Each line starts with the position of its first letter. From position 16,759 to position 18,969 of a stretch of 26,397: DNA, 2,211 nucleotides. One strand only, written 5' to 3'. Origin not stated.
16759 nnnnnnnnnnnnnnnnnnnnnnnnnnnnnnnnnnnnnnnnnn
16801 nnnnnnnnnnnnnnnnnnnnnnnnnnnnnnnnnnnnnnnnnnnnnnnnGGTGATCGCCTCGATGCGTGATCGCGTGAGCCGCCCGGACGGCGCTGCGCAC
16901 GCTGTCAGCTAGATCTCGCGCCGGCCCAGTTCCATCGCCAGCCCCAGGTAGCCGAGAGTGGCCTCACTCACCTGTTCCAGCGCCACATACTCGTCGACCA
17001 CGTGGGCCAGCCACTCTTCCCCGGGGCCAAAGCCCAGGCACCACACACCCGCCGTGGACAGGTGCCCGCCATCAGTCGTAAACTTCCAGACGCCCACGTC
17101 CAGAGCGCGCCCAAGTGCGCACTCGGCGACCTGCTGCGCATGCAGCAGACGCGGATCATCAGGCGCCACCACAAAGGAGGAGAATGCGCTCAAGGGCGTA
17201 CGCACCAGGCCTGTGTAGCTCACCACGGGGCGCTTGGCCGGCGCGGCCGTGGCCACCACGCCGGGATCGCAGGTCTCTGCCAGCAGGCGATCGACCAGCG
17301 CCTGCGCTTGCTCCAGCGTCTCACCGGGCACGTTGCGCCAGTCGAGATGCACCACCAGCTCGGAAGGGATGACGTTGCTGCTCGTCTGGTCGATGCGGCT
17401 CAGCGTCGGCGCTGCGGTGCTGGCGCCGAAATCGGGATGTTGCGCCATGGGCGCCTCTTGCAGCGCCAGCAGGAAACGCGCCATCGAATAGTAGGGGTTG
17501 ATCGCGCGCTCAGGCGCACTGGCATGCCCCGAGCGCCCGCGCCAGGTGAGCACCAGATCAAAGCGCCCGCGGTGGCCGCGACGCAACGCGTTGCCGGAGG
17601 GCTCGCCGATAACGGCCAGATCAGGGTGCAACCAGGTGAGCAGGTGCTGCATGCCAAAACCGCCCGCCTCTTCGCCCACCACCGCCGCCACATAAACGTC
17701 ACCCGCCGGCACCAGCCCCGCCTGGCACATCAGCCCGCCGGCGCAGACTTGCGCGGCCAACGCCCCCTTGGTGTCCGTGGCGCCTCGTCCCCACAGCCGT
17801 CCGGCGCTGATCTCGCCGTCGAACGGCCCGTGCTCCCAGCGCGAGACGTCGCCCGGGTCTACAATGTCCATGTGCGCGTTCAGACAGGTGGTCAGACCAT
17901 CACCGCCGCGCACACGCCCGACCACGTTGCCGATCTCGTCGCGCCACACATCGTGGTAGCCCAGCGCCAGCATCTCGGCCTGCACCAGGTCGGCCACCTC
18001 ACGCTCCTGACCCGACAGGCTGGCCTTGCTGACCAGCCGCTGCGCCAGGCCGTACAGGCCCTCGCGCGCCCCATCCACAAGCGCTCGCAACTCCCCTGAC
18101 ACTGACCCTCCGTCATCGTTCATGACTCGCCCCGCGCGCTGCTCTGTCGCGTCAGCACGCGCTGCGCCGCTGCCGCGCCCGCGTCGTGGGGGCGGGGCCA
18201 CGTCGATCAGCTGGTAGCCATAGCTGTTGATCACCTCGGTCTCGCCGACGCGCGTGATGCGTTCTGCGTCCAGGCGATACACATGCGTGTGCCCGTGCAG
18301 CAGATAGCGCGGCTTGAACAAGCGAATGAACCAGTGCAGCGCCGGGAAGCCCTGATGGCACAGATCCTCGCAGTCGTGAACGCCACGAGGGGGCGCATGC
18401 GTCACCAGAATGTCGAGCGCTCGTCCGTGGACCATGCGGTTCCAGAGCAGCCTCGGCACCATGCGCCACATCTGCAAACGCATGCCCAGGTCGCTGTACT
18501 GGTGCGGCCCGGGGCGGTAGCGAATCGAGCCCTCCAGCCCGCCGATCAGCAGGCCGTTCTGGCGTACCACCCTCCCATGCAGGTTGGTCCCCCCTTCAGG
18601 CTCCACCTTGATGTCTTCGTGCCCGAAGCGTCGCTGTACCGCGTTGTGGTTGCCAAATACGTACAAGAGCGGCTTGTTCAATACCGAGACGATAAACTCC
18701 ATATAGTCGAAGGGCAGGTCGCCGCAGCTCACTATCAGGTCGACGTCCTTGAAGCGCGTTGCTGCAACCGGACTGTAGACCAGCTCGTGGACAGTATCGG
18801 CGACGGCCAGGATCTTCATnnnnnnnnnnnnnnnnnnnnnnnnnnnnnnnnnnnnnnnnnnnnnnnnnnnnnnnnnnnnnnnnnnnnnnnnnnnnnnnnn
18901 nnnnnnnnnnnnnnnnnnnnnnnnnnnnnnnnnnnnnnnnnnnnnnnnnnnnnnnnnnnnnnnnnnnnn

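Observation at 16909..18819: In-frame fusion of a calcineurin-like metallophosphoesterase and an M20 metallopeptidase/deacylase in one 636-aa ORF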

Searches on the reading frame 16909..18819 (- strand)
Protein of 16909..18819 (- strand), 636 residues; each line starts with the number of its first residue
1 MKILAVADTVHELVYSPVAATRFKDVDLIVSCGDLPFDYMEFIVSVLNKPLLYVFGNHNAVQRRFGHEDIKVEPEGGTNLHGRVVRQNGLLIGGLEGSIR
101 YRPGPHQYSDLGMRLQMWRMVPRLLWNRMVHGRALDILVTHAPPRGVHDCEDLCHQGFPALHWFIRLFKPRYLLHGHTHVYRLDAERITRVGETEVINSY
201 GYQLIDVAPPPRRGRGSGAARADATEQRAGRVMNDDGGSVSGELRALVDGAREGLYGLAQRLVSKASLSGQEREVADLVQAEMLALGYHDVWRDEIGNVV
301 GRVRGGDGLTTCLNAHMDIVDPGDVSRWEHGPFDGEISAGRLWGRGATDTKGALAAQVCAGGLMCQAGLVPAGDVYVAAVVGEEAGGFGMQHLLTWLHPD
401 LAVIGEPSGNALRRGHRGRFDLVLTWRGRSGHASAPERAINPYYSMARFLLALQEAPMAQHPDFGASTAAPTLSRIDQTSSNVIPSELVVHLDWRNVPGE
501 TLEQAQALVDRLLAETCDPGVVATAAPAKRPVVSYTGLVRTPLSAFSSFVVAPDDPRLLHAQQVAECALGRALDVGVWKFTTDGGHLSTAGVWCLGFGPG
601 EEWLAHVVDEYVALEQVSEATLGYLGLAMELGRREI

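Call 3: search_protein_families(library=pfam, proteins=[window:16909-18819:-], max_evalue=0.01)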
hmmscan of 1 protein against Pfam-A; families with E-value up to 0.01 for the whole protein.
window:16909-18819:- (636 aa): 5 families
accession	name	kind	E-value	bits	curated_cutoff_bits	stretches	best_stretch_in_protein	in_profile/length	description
PF01546.33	Peptidase_M20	-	1.5e-22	81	24.6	1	312-627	1-203/206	Peptidase family M20/M25/M40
PF07687.19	M20_dimer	-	1.6e-16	60.7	21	1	415-518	2-104/107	Peptidase dimerisation domain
PF00149.33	Metallophos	-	1.9e-07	32.2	21.5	1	1-181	1-191/191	Calcineurin-like phosphoesterase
PF12850.12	Metallophos_2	-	9.8e-07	29.3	27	1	1-66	1-72/154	Calcineurin-like phosphoesterase superfamily domain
PF04389.22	Peptidase_M28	-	0.0074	16.5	21.3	0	298-401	1-83/193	Peptidase family M28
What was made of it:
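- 16909..18102 (-): M20 (ArgE/DapE/YgeY-like) deacylase part, residues 240-636, plus stop. Pfam PF01546 and PF07687 (call 3).
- On Calcineurin-like metallophosphoesterase superfamily (Pfam PF00149): 32.2 bits against 21.5, res 1-181 (call 3); PF12850 29.3 against 27 (call 3)
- On Peptidase family M20 (PF01546 with PF07687 dimerisation domain): 81 bits against 24.6 and 60.7 bits against 21 (call 3)
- Checked: Pfam places Metallophos at res 1-181 (32.2 bits, cutoff 21.5), Peptidase_M20 at 312-627 (81 bits) and M20_dimer at 415-518 (60.7 bits) (call 3).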

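Call 4: search_protein_families(library=ncbifam, proteins=[window:16909-18819:-], max_evalue=0.01)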
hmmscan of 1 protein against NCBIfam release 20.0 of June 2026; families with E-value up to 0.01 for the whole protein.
window:16909-18819:- (636 aa): 52 families (the best 25 are shown)
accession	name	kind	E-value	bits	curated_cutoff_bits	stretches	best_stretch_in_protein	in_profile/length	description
NF009555.0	PRK13004.1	equivalog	5.2e-73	246.2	321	1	248-630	10-394/399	YgeY family selenium metabolism-linked hydrolase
TIGR03526.1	selenium_YgeY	hypoth_equivalog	5.5e-56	190.1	321.5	1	248-624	8-386/395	YgeY family selenium metabolism-linked hydrolase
TIGR01910.1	DapE-ArgE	subfamily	1.4e-51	175.9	217.6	1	261-620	6-370/373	ArgE/DapE family deacylase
NF009557.0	PRK13009.1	equivalog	4.2e-38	131.5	284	1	258-621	8-364/377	succinyl-diaminopimelate desuccinylase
NF006399.0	PRK08651.1-2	equivalog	5e-37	127.9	381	1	271-619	26-392/405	succinyl-diaminopimelate desuccinylase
TIGR01892.1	AcOrn-deacetyl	equivalog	5.9e-34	117.7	297.7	1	304-619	57-356/365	acetylornithine deacetylase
NF006365.0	PRK08588.1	subfamily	8e-32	111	289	1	294-623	51-372/383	succinyl-diaminopimelate desuccinylase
TIGR01900.1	dapE-gram_pos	equivalog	1.5e-31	109.6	304.2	1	255-620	5-342/351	succinyl-diaminopimelate desuccinylase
NF005710.0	PRK07522.1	subfamily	1.1e-30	107.1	412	1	298-619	58-376/391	acetylornithine deacetylase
TIGR01246.1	dapE_proteo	equivalog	1.5e-29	103.2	361.8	1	258-622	4-361/370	succinyl-diaminopimelate desuccinylase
NF006400.0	PRK08651.1-3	equivalog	4.3e-29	101.5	374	1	300-632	76-407/410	succinyl-diaminopimelate desuccinylase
NF003367.0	PRK04443.1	equivalog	2.5e-28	99.4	363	1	258-514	12-250/349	[LysW]-lysine hydrolase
NF005373.0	PRK06915.1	equivalog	1e-27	97.2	428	2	297-433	81-219/422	peptidase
NF005306.0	PRK06837.1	subfamily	1.6e-27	96.4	376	1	297-622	84-412/427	ArgE/DapE family deacylase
NF006402.0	PRK08651.1-5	equivalog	1.1e-26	93.7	369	1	284-620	32-356/369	succinyl-diaminopimelate desuccinylase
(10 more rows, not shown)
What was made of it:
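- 16909..18102 (-): NCBIfam YgeY model covered 10-394/399 at 246 bits, below the 321 cutoff (call 4).
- On YgeY family selenium-metabolism-linked hydrolase (NCBIfam NF009555 / TIGR03526): 246.2 against 321 and 190.1 against 321.5 (call 4)
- On ArgE/DapE deacylase subfamily (TIGR01910): 175.9 against 217.6 (call 4)
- Closest known: ArgE/DapE/YgeY-type M20 metallo-amidohydrolases. Different: It scores below the curated cutoffs of YgeY (246 against 321) and DapE-ArgE (176 against 217.6) (call 4).
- Checked: NCBIfam covers res 248-630 against positions 10-394 of the 399-position YgeY model, so the M20 half is full length (call 4).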

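Call 6: find_homologous_proteins(query=window:16909-18819:-, max_evalue=0.00001)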
Query window:16909-18819:- (636 aa): 192 proteins with E <= 0.00001 among 8000 candidates; the best 120 are listed.
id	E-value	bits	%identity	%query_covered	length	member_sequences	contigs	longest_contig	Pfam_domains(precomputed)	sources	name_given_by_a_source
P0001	0.0e+0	1470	100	100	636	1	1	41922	PF01546.34,PF12850.13,PF00149.34,PF07687.20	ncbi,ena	-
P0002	1.6e-221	755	84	62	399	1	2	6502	PF01546.34,PF07687.20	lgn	-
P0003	1.3e-201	690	83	56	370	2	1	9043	PF01546.34,PF07687.20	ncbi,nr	ncbi:MAG: M20 family metallopeptidase [Chloroflexi bacterium]|nr:M20 family metallopeptidase [Chloro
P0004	5.9e-188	645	75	60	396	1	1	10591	PF01546.34,PF07687.20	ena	-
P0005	1.5e-145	504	58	62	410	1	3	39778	PF01546.34,PF04389.23,PF07687.20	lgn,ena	-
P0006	1.5e-143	498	58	61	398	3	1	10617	PF01546.34,PF07687.20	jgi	-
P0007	9.7e-143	495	58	62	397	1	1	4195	PF01546.34,PF07687.20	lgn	-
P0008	1.4e-142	495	58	61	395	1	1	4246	PF01546.34,PF07687.20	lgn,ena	-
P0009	1.7e-142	494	56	61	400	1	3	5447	PF01546.34,PF07687.20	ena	-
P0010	2.2e-141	491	57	61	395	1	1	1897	PF01546.34,PF07687.20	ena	-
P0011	3.0e-141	490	58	61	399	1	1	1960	PF01546.34,PF04389.23,PF07687.20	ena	-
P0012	2.1e-140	487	58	61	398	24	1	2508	PF01546.34,PF07687.20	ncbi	-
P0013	1.4e-139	485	56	62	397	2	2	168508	PF01546.34,PF04389.23,PF07687.20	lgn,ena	-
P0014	1.6e-139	485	57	61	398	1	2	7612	PF01546.34,PF04389.23,PF07687.20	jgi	-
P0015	1.1e-138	482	59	61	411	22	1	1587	PF01546.34,PF04389.23,PF07687.20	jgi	jgi:putative selenium metabolism hydrolase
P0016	1.1e-137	479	58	62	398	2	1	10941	PF01546.34,PF04389.23,PF05343.20,PF07687.20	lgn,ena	-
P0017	3.1e-137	477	59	61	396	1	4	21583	PF01546.34,PF07687.20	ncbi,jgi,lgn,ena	jgi:succinyl-diaminopimelate desuccinylase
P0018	6.5e-137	476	55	61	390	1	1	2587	PF01546.34,PF04389.23,PF07687.20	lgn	-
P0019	2.5e-136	474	58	60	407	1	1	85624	PF01546.34,PF04389.23,PF05343.20,PF07687.20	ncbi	-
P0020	2.8e-136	474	56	61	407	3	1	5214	PF01546.34,PF05343.20,PF07687.20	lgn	-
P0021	3.5e-136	473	57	60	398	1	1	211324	PF01546.34,PF04389.23,PF07687.20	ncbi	ncbi:MAG: M20 family metallopeptidase [Anaerolineae bacterium]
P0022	4.1e-136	473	56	62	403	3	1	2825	PF01546.34,PF07687.20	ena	-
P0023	1.4e-135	472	57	61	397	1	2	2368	PF01546.34,PF07687.20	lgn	-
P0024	4.6e-135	470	55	62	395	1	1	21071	PF01546.34,PF04389.23,PF07687.20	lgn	-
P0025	7.3e-135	469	55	61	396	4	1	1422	PF01546.34,PF04389.23,PF07687.20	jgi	-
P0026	1.1e-134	469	56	61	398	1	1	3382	PF01546.34,PF04389.23,PF05343.20,PF07687.20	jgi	jgi:succinyl-diaminopimelate desuccinylase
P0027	2.5e-134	467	58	60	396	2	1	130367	PF01546.34,PF07687.20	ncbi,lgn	-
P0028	2.8e-134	467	57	61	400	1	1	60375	PF01546.34,PF04389.23,PF07687.20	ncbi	ncbi:MAG: M20 family metallopeptidase [Anaerolineae bacterium]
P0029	7.6e-134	466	56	62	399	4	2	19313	PF01546.34,PF04389.23,PF05343.20,PF07687.20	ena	-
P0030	1.6e-133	465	55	62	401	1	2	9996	PF01546.34,PF04389.23,PF07687.20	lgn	-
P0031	3.2e-133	464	56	60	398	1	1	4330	PF01546.34,PF04389.23,PF05343.20,PF07687.20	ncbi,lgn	-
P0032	3.7e-133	463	54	61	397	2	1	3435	PF01546.34,PF07687.20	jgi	jgi:putative selenium metabolism hydrolase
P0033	3.8e-133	463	55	61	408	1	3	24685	PF01546.34,PF04389.23,PF07687.20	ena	-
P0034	4.0e-133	463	56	61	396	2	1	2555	PF01546.34,PF04389.23,PF07687.20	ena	-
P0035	5.0e-133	463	57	61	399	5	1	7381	PF01546.34,PF04389.23,PF07687.20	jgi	jgi:succinyl-diaminopimelate desuccinylase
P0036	6.6e-133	463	57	61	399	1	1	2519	PF01546.34,PF07687.20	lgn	-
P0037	6.6e-133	463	56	61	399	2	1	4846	PF01546.34,PF04389.23,PF05343.20,PF07687.20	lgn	-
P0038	1.2e-132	462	54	61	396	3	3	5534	PF01546.34,PF04389.23,PF07687.20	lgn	-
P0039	5.0e-132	460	57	61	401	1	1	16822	PF01546.34,PF04389.23,PF07687.20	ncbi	-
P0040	6.0e-132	460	54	60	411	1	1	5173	PF01546.34,PF04389.23,PF07687.20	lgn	-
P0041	1.3e-131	458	55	58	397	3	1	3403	PF01546.34,PF04389.23,PF07687.20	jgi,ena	-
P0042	1.5e-131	458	56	61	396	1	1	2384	PF01546.34,PF04389.23,PF07687.20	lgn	-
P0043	3.8e-131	457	55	61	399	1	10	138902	PF01546.34,PF04389.23,PF05343.20,PF07687.20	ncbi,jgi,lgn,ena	jgi:putative selenium metabolism hydrolase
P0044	5.7e-131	456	54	61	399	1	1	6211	PF01546.34,PF04389.23,PF07687.20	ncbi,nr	ncbi:MAG: M20/M25/M40 family metallo-hydrolase [Anaerolineae bacterium]|nr:M20/M25/M40 family metall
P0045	2.1e-130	454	55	61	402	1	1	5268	PF01546.34,PF04389.23,PF07687.20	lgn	-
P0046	6.2e-130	453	54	61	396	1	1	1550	PF01546.34,PF04389.23,PF07687.20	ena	-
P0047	7.5e-130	453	54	61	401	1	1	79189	PF01546.34,PF04389.23,PF07687.20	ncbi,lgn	-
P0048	7.9e-130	452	55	61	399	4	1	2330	PF01546.34,PF07687.20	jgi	-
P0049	8.8e-130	452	54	62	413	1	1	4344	PF01546.34,PF04389.23,PF05343.20,PF07687.20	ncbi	-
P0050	9.0e-130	452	55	62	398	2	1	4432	PF01546.34,PF04389.23,PF07687.20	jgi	-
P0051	1.1e-129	452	55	61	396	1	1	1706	PF01546.34,PF04389.23,PF07687.20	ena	-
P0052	2.1e-129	451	53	61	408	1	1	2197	PF01546.34,PF04389.23,PF07687.20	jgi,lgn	jgi:putative selenium metabolism hydrolase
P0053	4.4e-129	450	54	61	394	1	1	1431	PF01546.34,PF07687.20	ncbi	-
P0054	8.5e-129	449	55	61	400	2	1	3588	PF01546.34,PF04389.23,PF05343.20,PF07687.20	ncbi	-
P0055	1.1e-128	449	57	61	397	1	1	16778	PF01546.34,PF05343.20,PF07687.20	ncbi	-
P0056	1.7e-128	448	54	62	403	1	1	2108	PF01546.34,PF04389.23,PF07687.20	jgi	jgi:succinyl-diaminopimelate desuccinylase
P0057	2.6e-128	447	55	61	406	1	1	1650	PF01546.34,PF07687.20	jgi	jgi:succinyl-diaminopimelate desuccinylase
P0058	4.0e-128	447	55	61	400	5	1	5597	PF01546.34,PF04389.23,PF07687.20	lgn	-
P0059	9.3e-128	446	53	60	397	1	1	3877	PF01546.34,PF07687.20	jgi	jgi:succinyl-diaminopimelate desuccinylase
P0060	1.5e-127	445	53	61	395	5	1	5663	PF01546.34,PF04389.23,PF05343.20,PF07687.20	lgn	-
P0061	1.5e-127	445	54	61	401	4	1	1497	PF01546.34,PF04389.23,PF07687.20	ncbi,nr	ncbi:MAG: ArgE/DapE family deacylase [Chloroflexi bacterium]|nr:ArgE/DapE family deacylase [Chlorofl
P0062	5.5e-127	443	55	62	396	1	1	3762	PF01546.34,PF04389.23,PF07687.20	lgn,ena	-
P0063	6.3e-127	443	54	59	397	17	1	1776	PF01546.34,PF04389.23,PF07687.20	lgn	-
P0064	7.9e-127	443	53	61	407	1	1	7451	PF01546.34,PF04389.23,PF05343.20,PF07687.20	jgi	jgi:succinyl-diaminopimelate desuccinylase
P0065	8.4e-127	443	54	61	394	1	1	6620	PF01546.34,PF04389.23,PF07687.20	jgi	jgi:succinyl-diaminopimelate desuccinylase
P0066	1.1e-126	442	55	61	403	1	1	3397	PF01546.34,PF04389.23,PF07687.20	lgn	-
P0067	1.6e-126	442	53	61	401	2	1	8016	PF01546.34,PF04389.23,PF05343.20,PF07687.20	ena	-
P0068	1.3e-125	439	53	61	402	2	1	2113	PF01546.34,PF04389.23,PF05343.20,PF07687.20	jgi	jgi:succinyl-diaminopimelate desuccinylase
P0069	3.3e-125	437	54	59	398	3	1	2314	PF01546.34,PF04389.23,PF05343.20,PF07687.20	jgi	-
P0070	7.8e-125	436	53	62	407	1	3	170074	PF01546.34,PF07687.20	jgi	-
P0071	2.4e-124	434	53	61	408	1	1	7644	PF01546.34,PF04389.23,PF07687.20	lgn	-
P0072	3.1e-124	434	53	61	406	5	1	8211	PF01546.34,PF04389.23,PF07687.20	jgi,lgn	jgi:succinyl-diaminopimelate desuccinylase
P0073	7.5e-124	433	52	61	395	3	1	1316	PF01546.34,PF04389.23,PF07687.20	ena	-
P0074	8.1e-124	433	53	60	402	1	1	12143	PF01546.34,PF07687.20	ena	-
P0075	1.0e-123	432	54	61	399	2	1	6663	PF01546.34,PF04389.23,PF07687.20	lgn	-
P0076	1.0e-122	429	53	60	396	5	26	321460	PF01546.34,PF04389.23,PF07687.20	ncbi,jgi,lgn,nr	ncbi:MAG TPA: M20/M25/M40 family metallo-hydrolase [Chloroflexi bacterium]|jgi:succinyl-diaminopimel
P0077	1.3e-122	429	52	61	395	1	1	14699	PF01546.34,PF04389.23,PF05343.20,PF07687.20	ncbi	ncbi:MAG: M20 family metallopeptidase [Anaerolineae bacterium]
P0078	3.9e-122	427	53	61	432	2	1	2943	PF01546.34,PF07687.20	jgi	jgi:succinyl-diaminopimelate desuccinylase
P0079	1.6e-121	425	52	59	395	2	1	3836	PF01546.34,PF04389.23,PF05343.20,PF07687.20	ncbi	-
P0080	3.0e-121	424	52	62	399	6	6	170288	PF01546.34,PF04389.23,PF05343.20,PF07687.20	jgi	jgi:putative selenium metabolism hydrolase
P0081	3.9e-121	424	52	61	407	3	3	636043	PF01546.34,PF04389.23,PF07687.20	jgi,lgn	jgi:succinyl-diaminopimelate desuccinylase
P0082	1.6e-119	418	50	59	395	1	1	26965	PF01546.34,PF04389.23,PF05343.20,PF07687.20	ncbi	ncbi:MAG: M20 family metallopeptidase [Anaerolineae bacterium]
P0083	1.8e-119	418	53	61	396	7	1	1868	PF01546.34,PF07687.20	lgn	-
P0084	9.3e-119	416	50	60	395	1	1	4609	PF01546.34,PF04389.23,PF05343.20,PF07687.20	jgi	jgi:succinyl-diaminopimelate desuccinylase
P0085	1.0e-118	416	51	59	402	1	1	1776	PF01546.34,PF07687.20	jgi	-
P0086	4.6e-118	414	55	53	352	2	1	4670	PF01546.34,PF04389.23,PF07687.20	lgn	-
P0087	1.6e-117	412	50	61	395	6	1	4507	PF01546.34,PF07687.20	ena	-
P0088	1.6e-117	412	51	59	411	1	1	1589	PF01546.34,PF04389.23,PF05343.20,PF07687.20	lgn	-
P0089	6.3e-117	410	51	61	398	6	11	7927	PF01546.34,PF04389.23,PF07687.20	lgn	-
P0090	7.9e-117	410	50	61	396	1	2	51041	PF01546.34,PF07687.20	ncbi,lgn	-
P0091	2.5e-116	408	51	61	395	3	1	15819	PF01546.34,PF05343.20,PF07687.20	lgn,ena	-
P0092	6.2e-114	400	52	61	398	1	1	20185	PF01546.34,PF07687.20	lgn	-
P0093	7.7e-113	396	51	61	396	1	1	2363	PF01546.34,PF04389.23,PF07687.20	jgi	-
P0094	1.3e-110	389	50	61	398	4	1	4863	PF01546.34,PF04389.23,PF07687.20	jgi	-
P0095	1.4e-108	382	50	61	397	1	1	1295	PF01546.34,PF04389.23,PF07687.20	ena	-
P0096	4.0e-108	381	50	61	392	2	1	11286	PF01546.34,PF04389.23,PF07687.20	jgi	jgi:succinyl-diaminopimelate desuccinylase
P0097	6.4e-108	380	48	62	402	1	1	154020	PF01546.34,PF04389.23,PF05343.20,PF07687.20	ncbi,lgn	-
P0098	2.8e-106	375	48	63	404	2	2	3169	PF01546.34,PF04389.23,PF07687.20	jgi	jgi:succinyl-diaminopimelate desuccinylase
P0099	4.0e-106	374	48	62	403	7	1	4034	PF01546.34,PF04389.23,PF05343.20,PF07687.20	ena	-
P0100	9.9e-106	373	48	59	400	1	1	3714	PF01546.34,PF04389.23,PF05343.20,PF07687.20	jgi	jgi:putative selenium metabolism hydrolase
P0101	1.9e-105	372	49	61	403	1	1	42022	PF01546.34,PF04389.23,PF07687.20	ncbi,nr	ncbi:MAG: hypothetical protein CEE40_08885 [Chloroflexi bacterium B3_Chlor]|nr:MAG: hypothetical pro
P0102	2.2e-105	372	48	62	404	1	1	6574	PF01546.34,PF04389.23,PF05343.20,PF07687.20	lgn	-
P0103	2.3e-105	372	48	62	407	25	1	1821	PF01546.34,PF04389.23,PF07687.20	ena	-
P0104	3.7e-105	371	49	62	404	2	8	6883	PF01546.34,PF04389.23,PF05343.20,PF07687.20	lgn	-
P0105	4.2e-105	371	46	63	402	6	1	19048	PF01546.34,PF04389.23,PF05343.20,PF07687.20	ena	-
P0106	5.2e-105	370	49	60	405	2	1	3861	PF01546.34,PF04389.23,PF07687.20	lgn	-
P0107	6.6e-105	370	49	62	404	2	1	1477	PF01546.34,PF07687.20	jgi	jgi:succinyl-diaminopimelate desuccinylase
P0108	1.0e-104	369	48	61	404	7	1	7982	PF01546.34,PF04389.23,PF05343.20,PF07687.20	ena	-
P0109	1.9e-104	369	49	61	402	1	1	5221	PF01546.34,PF04389.23,PF05343.20,PF07687.20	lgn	-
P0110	2.6e-104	368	48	63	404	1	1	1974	PF01546.34,PF05343.20,PF07687.20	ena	-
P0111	3.4e-104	368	49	61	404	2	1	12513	PF01546.34,PF04389.23,PF07687.20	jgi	jgi:putative selenium metabolism hydrolase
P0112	3.8e-104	368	47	62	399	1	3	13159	PF01546.34,PF04389.23,PF05343.20,PF07687.20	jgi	jgi:succinyl-diaminopimelate desuccinylase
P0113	5.8e-104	367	47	62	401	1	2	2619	PF01546.34,PF04389.23,PF05343.20,PF07687.20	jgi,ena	-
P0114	1.3e-103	366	48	58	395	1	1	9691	PF01546.34,PF07687.20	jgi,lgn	jgi:putative selenium metabolism hydrolase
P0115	1.4e-103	366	48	60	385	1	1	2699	PF01546.34,PF04389.23,PF05343.20,PF07687.20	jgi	jgi:succinyl-diaminopimelate desuccinylase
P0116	1.7e-103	366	49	61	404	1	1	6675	PF01546.34,PF05343.20,PF07687.20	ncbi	-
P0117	1.7e-103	366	47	62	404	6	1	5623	PF01546.34,PF04389.23,PF05343.20,PF07687.20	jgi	jgi:succinyl-diaminopimelate desuccinylase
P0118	3.2e-103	365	48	63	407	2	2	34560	PF01546.34,PF04389.23,PF05343.20,PF07687.20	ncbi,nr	ncbi:MAG: M20/M25/M40 family metallo-hydrolase [Anaerolineae bacterium]|nr:M20/M25/M40 family metall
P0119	3.2e-103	365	48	61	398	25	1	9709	PF01546.34,PF07687.20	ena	-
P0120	2.4e-102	362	47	60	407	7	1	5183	PF01546.34,PF07687.20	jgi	jgi:succinyl-diaminopimelate desuccinylase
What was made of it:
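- Singleton status: only P0001, this contig's own protein, carries both Pfam families among the 120 best full-length hits (call 6).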

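Call 7: find_encoding_contigs(protein=P0002, flank=5000, max_places=3)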
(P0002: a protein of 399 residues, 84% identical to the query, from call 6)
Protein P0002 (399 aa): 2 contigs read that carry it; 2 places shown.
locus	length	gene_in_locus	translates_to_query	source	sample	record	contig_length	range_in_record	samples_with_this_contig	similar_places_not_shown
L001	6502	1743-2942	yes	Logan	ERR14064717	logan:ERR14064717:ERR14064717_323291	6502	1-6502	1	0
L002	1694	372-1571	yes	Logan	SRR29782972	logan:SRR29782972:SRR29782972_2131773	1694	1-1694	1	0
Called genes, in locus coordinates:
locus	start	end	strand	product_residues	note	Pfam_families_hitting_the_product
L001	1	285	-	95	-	?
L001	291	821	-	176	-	PF01252:Peptidase_A8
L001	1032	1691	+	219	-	PF00149:Metallophos, PF12850:Metallophos_2 (weak)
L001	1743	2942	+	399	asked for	PF01546:Peptidase_M20, PF07687:M20_dimer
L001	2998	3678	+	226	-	PF00455:DeoRC (faint), PF06026:Rib_5-P_isom_A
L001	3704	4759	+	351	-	PF00990:GGDEF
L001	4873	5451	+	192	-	PF03703:bPH_2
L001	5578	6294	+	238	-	-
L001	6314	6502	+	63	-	?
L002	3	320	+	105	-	?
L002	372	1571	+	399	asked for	PF01546:Peptidase_M20, PF07687:M20_dimer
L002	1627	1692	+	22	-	?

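Call 8: find_encoding_contigs(protein=P0003, flank=5000, max_places=3)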
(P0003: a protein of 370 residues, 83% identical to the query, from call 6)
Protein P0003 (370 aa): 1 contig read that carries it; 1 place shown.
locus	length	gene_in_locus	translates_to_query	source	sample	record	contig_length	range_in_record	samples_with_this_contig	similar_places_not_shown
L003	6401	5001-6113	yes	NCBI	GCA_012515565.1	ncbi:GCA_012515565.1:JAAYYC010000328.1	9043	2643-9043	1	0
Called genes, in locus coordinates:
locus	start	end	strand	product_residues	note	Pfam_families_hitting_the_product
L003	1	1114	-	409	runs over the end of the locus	PF04015:DUF362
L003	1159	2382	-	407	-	PF04015:DUF362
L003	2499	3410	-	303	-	PF01479:S4 (weak), PF00849:PseudoU_synth_2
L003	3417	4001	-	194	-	PF01252:Peptidase_A8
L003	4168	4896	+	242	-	PF00149:Metallophos, PF12850:Metallophos_2 (faint)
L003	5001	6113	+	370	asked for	PF01546:Peptidase_M20, PF07687:M20_dimer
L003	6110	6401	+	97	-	?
